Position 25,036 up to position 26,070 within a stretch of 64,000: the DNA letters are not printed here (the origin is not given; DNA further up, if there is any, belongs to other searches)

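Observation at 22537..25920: Orphan HerA-like ATPase operon without a NurA partner: two unknown upstream genes and a DUF2905 tail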

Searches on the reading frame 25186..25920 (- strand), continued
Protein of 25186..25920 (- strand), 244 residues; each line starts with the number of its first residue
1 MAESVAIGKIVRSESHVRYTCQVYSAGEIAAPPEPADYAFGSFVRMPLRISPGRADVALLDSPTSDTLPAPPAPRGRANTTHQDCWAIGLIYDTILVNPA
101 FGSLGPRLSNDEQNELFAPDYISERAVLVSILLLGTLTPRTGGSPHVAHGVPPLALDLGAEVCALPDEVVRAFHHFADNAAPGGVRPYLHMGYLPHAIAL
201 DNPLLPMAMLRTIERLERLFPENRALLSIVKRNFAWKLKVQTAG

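Call 80: search_protein_families(library=padloc, proteins=[L170:397-2685:+, L170:2710-4083:+, L170:4080-6779:+, L170:6779-7996:+, L170:8625-10265:+, L172:630-1973:+, L172:1948-4194:+], max_evalue=0.001)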
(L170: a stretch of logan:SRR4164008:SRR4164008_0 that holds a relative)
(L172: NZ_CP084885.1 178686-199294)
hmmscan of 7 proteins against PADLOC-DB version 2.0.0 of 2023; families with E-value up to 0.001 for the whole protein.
L170:397-2685:+ (762 aa): 3 families
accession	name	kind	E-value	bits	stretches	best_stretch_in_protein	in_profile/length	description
PDLC02436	pAgo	-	4.5e-51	172.1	1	332-755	24-448/460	-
PDLC02428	PprPIWI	-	3e-25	87.1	1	260-731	252-631/666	-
PDLC02386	pAgo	-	1.6e-07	28.2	1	411-729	402-663/697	-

L170:2710-4083:+ (457 aa): 1 family
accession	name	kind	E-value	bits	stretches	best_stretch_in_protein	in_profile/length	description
PDLC05051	PDC-S60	-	0.00024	17.3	0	10-100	3-94/1027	-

L170:4080-6779:+ (899 aa): 64 families (the best 25 are shown)
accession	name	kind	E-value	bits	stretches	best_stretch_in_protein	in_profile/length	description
PDLC03859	LmuB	-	4.2e-41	139.8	3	616-881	344-592/611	-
PDLC03865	LmuB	-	8.6e-33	111.6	1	1-752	1-806/1007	-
PDLC03863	LmuB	-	2.4e-29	100.5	3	327-580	199-444/610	-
PDLC04135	mad3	-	3.9e-27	93.8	2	622-898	146-349/374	mads_3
PDLC00551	JetC2|JetC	-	1.1e-19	67.9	3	520-787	746-1020/1365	DUF3584 domain; MukB-like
PDLC03868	LmuB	-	3.9e-18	63.2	2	179-685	214-713/1035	-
PDLC03864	LmuB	-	3.7e-17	60.1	1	643-833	402-583/657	-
PDLC02730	PbeC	-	3.1e-16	57.3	1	441-862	189-621/651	PbeC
PDLC00582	JetC3|JetC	-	2e-15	53.8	3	363-637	811-1094/1472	DUF3584 domain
PDLC02756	PbeC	-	4.2e-15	53.8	1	471-858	211-605/643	PbeC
PDLC00006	DruC1|DruC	-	6.1e-15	52.7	2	617-827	160-365/626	Unknown function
PDLC02747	PbeC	-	7e-15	52.9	2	592-876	352-630/632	PbeC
PDLC02668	DndD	-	5.7e-14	50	1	639-858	382-606/659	DndD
PDLC00102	GajA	-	1.8e-13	47.8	1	1-83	1-80/532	AAA ATPase domain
PDLC00553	JetC2|JetC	-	4.6e-13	46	2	186-411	745-971/1361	DUF3584 domain; MukB-like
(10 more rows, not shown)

L170:6779-7996:+ (405 aa): 0 families

L170:8625-10265:+ (546 aa): 16 families
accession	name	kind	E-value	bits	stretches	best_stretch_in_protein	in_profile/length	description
PDLC04105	HerA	-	1.2e-48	164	2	358-522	395-560/576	-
PDLC04102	HerA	-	1.4e-37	127.3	2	360-523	482-645/654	-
PDLC04098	HerA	-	9.5e-33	111.7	2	340-521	482-668/686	-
PDLC04103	HerA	-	1.4e-31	107.5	2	358-517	413-576/579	-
PDLC02188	HerA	-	9.2e-31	105.3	1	372-522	412-567/578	-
PDLC04106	HerA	-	1.7e-28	97.5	2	378-517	503-648/667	-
PDLC02185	HerA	-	1.8e-27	94.3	2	381-518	441-582/585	-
PDLC04100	HerA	-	1.9e-26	90.9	2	385-518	439-575/580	-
PDLC04097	HerA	-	1.8e-25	87.6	2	407-516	502-612/618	-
PDLC04140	mad8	-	6.8e-22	76.4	1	167-488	22-290/314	mads_8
PDLC04104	HerA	-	7.6e-22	75.6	1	385-527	219-362/379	-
PDLC01055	HerA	-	1.8e-15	54.7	2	332-451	372-484/532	Type III coevolved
PDLC04107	HerA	-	3.2e-10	37.5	1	168-280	165-278/306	-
PDLC04101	HerA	-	5.9e-09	33.1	1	168-225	164-216/400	-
PDLC04099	HerA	-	1.8e-07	28.7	1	169-217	166-213/214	-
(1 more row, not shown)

L172:630-1973:+ (447 aa): 2 families
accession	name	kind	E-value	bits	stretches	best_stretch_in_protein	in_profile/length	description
PDLC03959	SngB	-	2.5e-170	565.3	1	11-446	4-438/439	-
PDLC02494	BrxD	-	1e-46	158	1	12-439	3-433/440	BrxD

L172:1948-4194:+ (748 aa): 56 families (the best 25 are shown)
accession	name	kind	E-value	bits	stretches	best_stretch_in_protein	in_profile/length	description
PDLC03960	SngC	-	1.5e-272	904.6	1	19-741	4-717/720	-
PDLC02503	BrxHI|BrxHII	-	5.2e-123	409.8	1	19-745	3-692/698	BrxHI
PDLC02501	BrxHI|BrxHII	-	1e-73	246.9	1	34-663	18-615/925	BrxHI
PDLC02897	DpdJ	-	2.7e-34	116.2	1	21-489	82-541/1570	DpdJ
PDLC00037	DruE3|DruE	-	5.3e-21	72.1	2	55-226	118-309/2055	SNF2 family N-terminal domain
PDLC02864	DpdF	-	3.2e-18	63.8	1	35-392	18-334/610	DpdF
PDLC01252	Cas3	-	3.5e-18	64.1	1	58-396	2-297/324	CAS-I; effector_G3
PDLC00192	HamB1|HamB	-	1.7e-16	57.1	1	42-183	271-400/1104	DEAD-box helicase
PDLC00035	DruE3|DruE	-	2.7e-16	56.5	2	56-227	120-310/1460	SNF2 family N-terminal domain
PDLC00938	Cas3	-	3e-16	57.6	1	58-400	2-335/358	CRISPR-associated helicase Cas3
PDLC01761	Cas3b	-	6.2e-16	56.2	1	36-400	216-549/705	-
PDLC00194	HamB1|HamB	-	1.8e-15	54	2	37-216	227-393/995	DEAD-box helicase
PDLC03928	PsyrT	-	1.6e-14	51.2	1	36-392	19-341/689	-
PDLC02569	DrmA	-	3.1e-14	49.7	2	325-394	812-881/1095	DrmA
PDLC00036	DruE3|DruE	-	4.1e-14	48.6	2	55-220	108-289/2023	SNF2 family N-terminal domain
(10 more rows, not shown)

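Call 81: search_protein_families(library=pfam, proteins=[L170:397-2685:+, L170:4080-6779:+, L172:630-1973:+, L172:1948-4194:+], max_evalue=0.01)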
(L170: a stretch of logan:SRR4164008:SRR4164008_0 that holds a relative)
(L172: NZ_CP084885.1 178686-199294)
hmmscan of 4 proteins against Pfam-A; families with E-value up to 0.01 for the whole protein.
L170:397-2685:+ (762 aa): 2 families
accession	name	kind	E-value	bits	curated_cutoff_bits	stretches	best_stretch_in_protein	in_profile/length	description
PF02171.23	Piwi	-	1.9e-05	24.6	28.9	1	425-729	3-278/302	Piwi domain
PF18296.6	MID_MedPIWI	-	0.00068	20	26.2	1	352-414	5-70/191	MID domain of medPIWI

L170:4080-6779:+ (899 aa): 21 families
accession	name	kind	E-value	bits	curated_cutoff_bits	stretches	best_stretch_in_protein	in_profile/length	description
PF13476.12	AAA_23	-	1e-18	69.2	27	1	6-257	2-200/201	AAA domain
PF10046.14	BLOC1_2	-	6.5e-12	46.1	33.4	1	171-230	19-78/96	Biogenesis of lysosome-related organelles complex-1 subunit 2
PF06009.19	Laminin_II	-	2.1e-07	31.5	33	1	476-550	26-97/138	Laminin Domain II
PF16326.10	ABC_tran_CTD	-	5.8e-07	30.1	32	2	658-720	7-69/69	ABC transporter C-terminal domain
PF13558.12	SbcC_Walker_B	-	7.6e-07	29.7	27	1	797-859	13-88/90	SbcC/RAD50-like, Walker B motif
PF13166.12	AAA_13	-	1.1e-06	28.1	36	2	534-710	281-462/713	AAA domain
PF05531.17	NPV_P10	-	3.4e-06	27.9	29.8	0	183-232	8-57/75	Nucleopolyhedrovirus P10 protein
PF02601.20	Exonuc_VII_L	-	7.5e-06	26.1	35.9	1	615-728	159-272/315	Exonuclease VII, large subunit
PF14362.11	DUF4407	-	1.3e-05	25.1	31.3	0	622-745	108-224/297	Domain of unknown function (DUF4407)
PF04423.19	Rad50_zn_hook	-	1.6e-05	25.1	24.3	1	438-488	1-50/52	Rad50 zinc hook motif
PF04513.17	Baculo_PEP_C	-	0.00018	22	38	0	651-709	44-109/140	Baculovirus polyhedron envelope protein, PEP, C terminus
PF12795.12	MscS_porin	-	0.0002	21.5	34.4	1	625-742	17-136/238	Mechanosensitive ion channel porin domain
PF13851.11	GAS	-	0.00023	21.1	32.3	0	643-732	38-133/200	Growth-arrest specific micro-tubule binding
PF02465.23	FliD_N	-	0.00028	21.9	24.8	0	220-272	14-68/97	Flagellar hook-associated protein 2 N-terminus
PF13304.12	AAA_21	-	0.00036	21.1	27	1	27-107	1-83/304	AAA domain, putative AbiEii toxin, Type IV TA system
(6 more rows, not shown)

L172:630-1973:+ (447 aa): 3 families
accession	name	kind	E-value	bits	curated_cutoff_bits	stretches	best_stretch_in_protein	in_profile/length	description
PF10923.14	BrxC_BrxD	-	2.8e-148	494.7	22.2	1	13-414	1-411/414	BREX system ATP-binding protein BrxC/D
PF13191.12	AAA_16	-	2e-07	32.1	32.6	1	40-195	3-151/167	AAA ATPase domain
PF13401.12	AAA_22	-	3.7e-05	24.5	27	0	65-145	9-84/130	AAA domain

L172:1948-4194:+ (748 aa): 5 families
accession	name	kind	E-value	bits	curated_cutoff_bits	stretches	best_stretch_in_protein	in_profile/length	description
PF00270.35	DEAD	-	3.5e-34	118.4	26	1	41-217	1-161/167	DEAD/DEAH box helicase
PF00271.37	Helicase_C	-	3.9e-14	53.3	23.5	1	276-385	6-108/110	Helicase conserved C-terminal domain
PF04851.21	ResIII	-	1.9e-06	28.3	22.5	1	39-215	3-161/164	Type III restriction enzyme, res subunit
PF19306.5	WH_Lhr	-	0.00013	21.8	27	0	437-487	15-64/168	Large helicase-related protein, winged helix domain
PF22590.2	Cas3-like_C_2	-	0.0016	19.2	27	1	299-387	13-105/106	CRISPR-associated nuclease/helicase Cas3, C-terminal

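Call 82: get_annotated_region(hit=H1, flank=10000)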
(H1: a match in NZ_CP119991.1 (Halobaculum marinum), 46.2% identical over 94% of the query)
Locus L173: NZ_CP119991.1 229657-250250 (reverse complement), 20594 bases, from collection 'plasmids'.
description: Halobaculum sp. DT55 plasmid unnamed2, complete sequence
organism: Halobaculum marinum (NCBI taxid 3031996)
taxonomy: Archaea; Euryarchaeota; Halobacteria; Halobacteriales; Haloferacaceae; Halobaculum; Halobaculum marinum
host: -; source: cell culture,sediment; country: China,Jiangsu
typing (MOB-suite, as given by PLSDB): non-mobilizable
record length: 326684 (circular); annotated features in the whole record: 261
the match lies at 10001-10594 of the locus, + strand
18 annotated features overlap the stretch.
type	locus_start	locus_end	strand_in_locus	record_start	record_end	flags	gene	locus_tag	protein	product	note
CDS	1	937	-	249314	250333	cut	-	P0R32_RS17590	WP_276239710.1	hypothetical protein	-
CDS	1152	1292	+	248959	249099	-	-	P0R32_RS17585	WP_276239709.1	hypothetical protein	-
CDS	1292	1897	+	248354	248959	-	-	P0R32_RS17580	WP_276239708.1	metallophosphoesterase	-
CDS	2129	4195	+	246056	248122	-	-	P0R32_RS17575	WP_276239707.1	phospholipase D family protein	-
CDS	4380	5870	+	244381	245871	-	-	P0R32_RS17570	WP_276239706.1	metallophosphoesterase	-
CDS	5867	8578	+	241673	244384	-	-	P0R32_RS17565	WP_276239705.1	SMC family ATPase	-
CDS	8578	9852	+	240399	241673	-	-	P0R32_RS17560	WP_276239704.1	DNA double-strand break repair nuclease NurA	-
CDS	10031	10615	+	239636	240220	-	-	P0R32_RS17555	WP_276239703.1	hypothetical protein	-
CDS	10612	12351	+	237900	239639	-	-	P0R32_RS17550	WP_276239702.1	ATP-binding protein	-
CDS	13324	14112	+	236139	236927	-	-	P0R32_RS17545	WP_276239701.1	sulfite exporter TauE/SafE family protein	-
CDS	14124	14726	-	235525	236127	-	-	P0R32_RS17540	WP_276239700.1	hypothetical protein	-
CDS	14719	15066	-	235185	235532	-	-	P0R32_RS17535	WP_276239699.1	hypothetical protein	-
CDS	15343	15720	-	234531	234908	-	-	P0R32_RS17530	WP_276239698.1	metal-dependent transcriptional regulator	-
CDS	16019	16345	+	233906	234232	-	-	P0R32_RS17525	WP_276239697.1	NifU family protein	GO:0016226 - iron-sulfur cluster assembly [Evidence IEA]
CDS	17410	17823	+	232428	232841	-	-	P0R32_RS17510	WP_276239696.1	winged helix-turn-helix domain-containing protein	-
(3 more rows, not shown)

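Call 83: get_annotated_region(hit=H3, flank=10000)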
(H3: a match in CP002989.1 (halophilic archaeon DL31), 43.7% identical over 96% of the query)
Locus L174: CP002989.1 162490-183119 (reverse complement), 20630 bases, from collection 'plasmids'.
description: Halophilic archaeon DL31 plasmid phalar01, complete sequence
organism: halophilic archaeon DL31 (NCBI taxid 756883)
taxonomy: Archaea; Euryarchaeota; Halobacteria; Halobacteriales; ; ; halophilic archaeon DL31
host: -; source: -; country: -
typing (MOB-suite, as given by PLSDB): non-mobilizable; replicon rep_cluster_1020; mating-pair formation MPF_T
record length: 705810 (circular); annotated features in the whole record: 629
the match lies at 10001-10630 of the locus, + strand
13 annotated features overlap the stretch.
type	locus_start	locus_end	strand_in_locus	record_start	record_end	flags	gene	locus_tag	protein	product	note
CDS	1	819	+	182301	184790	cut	-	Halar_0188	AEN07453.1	hypothetical protein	-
CDS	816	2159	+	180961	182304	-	-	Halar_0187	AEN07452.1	hypothetical protein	-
CDS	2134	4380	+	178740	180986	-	-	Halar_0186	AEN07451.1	DEAD/DEAH box helicase domain protein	-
CDS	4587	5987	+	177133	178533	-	-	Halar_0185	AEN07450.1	metallophosphoesterase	-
CDS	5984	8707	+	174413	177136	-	-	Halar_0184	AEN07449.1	SMC domain protein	-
CDS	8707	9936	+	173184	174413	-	-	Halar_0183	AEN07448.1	NurA domain-containing protein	-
CDS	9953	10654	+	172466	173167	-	-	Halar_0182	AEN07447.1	hypothetical protein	-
CDS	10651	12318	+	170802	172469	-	-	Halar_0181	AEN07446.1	protein of unknown function DUF87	-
CDS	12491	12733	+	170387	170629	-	-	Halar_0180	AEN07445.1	hypothetical protein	-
CDS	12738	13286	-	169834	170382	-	-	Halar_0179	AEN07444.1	hypothetical protein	-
CDS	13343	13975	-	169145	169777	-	-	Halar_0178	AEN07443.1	transposase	-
CDS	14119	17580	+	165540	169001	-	-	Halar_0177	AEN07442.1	UvrD/REP helicase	-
CDS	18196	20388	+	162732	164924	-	-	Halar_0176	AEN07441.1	Site-specific DNA-methyltransferase (adenine-specific)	-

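Call 87: search_protein_families(library=pfam, proteins=[L112:3484-4521:-, L112:5122-7230:-, L112:7322-8017:-, L112:10282-11541:+, L112:11658-12521:+, L112:11685-12641:-, L008:7561-12603:+], max_evalue=0.0001)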
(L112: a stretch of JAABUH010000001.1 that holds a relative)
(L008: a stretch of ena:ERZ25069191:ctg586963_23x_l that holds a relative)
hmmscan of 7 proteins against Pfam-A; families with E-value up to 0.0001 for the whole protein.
L112:3484-4521:- (345 aa): 1 family
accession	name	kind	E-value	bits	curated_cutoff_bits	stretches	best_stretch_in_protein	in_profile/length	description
PF01933.23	CofD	-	2.8e-92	309.4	30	1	12-289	1-274/290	2-phospho-L-lactate transferase CofD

L112:5122-7230:- (702 aa): 1 family
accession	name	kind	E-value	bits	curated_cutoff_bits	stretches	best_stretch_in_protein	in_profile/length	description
PF03030.21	H_PPase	-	1.6e-263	876.6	29.7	1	16-691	2-645/645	Inorganic H+ pyrophosphatase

L112:7322-8017:- (231 aa): 1 family
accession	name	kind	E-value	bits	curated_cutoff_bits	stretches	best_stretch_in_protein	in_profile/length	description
PF19928.4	DUF6391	-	5e-41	140.5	33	1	76-209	1-132/134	Domain of unknown function (DUF6391)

L112:10282-11541:+ (419 aa): 4 families
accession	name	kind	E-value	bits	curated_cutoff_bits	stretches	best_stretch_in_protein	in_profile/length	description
PF18854.6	baeRF_family10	-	2.7e-27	96.3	27.1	1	162-299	1-142/143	Bacterial archaeo-eukaryotic release factor family 10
PF18844.6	baeRF_family2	-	1.4e-07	32.2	26.9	1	181-316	6-145/149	Bacterial archaeo-eukaryotic release factor family 2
PF18859.6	acVLRF1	-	3.6e-06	27.7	27.1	1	189-277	15-103/130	Actinobacteria/chloroflexi VLRF1 release factor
PF18856.6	baeRF_family12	-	1.9e-05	25.7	27.7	0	177-293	2-135/138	Bacterial archaeo-eukaryotic release factor family 12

L112:11658-12521:+ (287 aa): 0 families

L112:11685-12641:- (318 aa): 1 family
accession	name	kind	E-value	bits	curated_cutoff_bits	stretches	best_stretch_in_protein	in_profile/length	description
PF01145.31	Band_7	-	3e-38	132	23.6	1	26-195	3-175/176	SPFH domain / Band 7 family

L008:7561-12603:+ (1681 aa): 7 families
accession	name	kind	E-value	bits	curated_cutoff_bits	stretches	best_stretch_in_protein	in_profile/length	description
PF00580.27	UvrD-helicase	-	2.6e-41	142.5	23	2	1092-1182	2-91/271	UvrD/REP helicase N-terminal domain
PF00270.35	DEAD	-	1.5e-32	113.1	26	1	296-467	1-164/167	DEAD/DEAH box helicase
PF13245.12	AAA_19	-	5.3e-23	82.1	25.1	1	1095-1278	1-133/134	AAA domain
PF00271.37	Helicase_C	-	1.1e-21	77.6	23.5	1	510-617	6-109/110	Helicase conserved C-terminal domain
PF13361.12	UvrD_C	-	1.4e-15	58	25.6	1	1505-1561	285-347/350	UvrD-like helicase C-terminal domain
PF13538.12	UvrD_C_2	-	8.9e-09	35.5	27.4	1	1509-1559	4-51/52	UvrD-like helicase C-terminal domain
PF04851.21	ResIII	-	1.3e-05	25.6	22.5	0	296-428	5-140/164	Type III restriction enzyme, res subunit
